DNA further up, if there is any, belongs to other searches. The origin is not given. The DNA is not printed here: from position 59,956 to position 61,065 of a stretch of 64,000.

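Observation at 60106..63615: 1169-aa NfnB(GltD)-like + NfnA(PyrK)-like fusion with novel N-terminal domain, immediately downstream of the nitrite/sulfite reductase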

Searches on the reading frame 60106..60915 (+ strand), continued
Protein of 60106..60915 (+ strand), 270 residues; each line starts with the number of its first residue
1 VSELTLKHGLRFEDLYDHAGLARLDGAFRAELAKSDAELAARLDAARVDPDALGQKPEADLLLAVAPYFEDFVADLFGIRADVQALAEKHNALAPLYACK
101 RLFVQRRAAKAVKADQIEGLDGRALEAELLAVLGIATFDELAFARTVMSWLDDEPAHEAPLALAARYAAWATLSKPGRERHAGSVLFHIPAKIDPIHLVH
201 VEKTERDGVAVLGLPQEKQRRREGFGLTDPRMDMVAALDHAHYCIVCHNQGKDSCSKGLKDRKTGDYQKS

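Call 62: fold_search(model_id=the predicted structure, library=pdb)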
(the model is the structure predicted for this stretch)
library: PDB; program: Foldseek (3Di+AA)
matches with E <= 10: 9; with E <= 0.001: 0
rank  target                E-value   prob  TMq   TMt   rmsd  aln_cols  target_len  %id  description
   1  1li7_B                2.1e+00  0.12  0.17  0.12   7.1        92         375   16  Crystal Structure of Cysteinyl-tRNA Synthetase with Cysteine Substrate Bound (released 2002-04-26)
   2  1li5_A                2.7e+00  0.10  0.18  0.13   7.5       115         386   16  Crystal Structure of Cysteinyl-tRNA Synthetase (released 2002-04-26)
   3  1cqx_A                5.0e+00  0.03  0.12  0.09  20.2       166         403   16  Crystal structure of the flavohemoglobin from Alcaligenes eutrophus at 1.75 A resolution (released 1999-08-31)
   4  9ar6_A                6.2e+00  0.08  0.15  0.05   8.2        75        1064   17  CryoEM structure of ThermoCas9 in pre-cleavage state bound with the DNA containing NNNNCCA PAM (released 2025-02-26)
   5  8jtj_A                7.6e+00  0.07  0.15  0.05   8.1        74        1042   16  Cryo-EM structure of GeoCas9-sgRNA-dsDNA ternary complex (released 2024-06-05)
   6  6kon_D                8.4e+00  0.01  0.12  0.04  20.2       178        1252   18  Mycobacterium tuberculosis initial transcription complex comprising sigma H and 5'-OH RNA of 5 nt (released 2020-03-11)
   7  5zx3_D                8.4e+00  0.01  0.12  0.04  20.3       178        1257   17  Mycobacterium tuberculosis RNA polymerase holoenzyme with ECF sigma factor sigma H (released 2019-03-20)
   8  9ar4_A                8.8e+00  0.05  0.17  0.05  12.4       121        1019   15  CryoEM structure of ThermoCas9 in post-cleavage state bound with the DNA containing NNNNCCA PAM (released 2025-02-26)
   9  4z2u_A                9.8e+00  0.03  0.15  0.07  20.5        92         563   18  Crystal Structure of 2-hydroxybiphenyl 3-monooxygenase R242Q from Pseudomonas azelaica (released 2015-08-19)
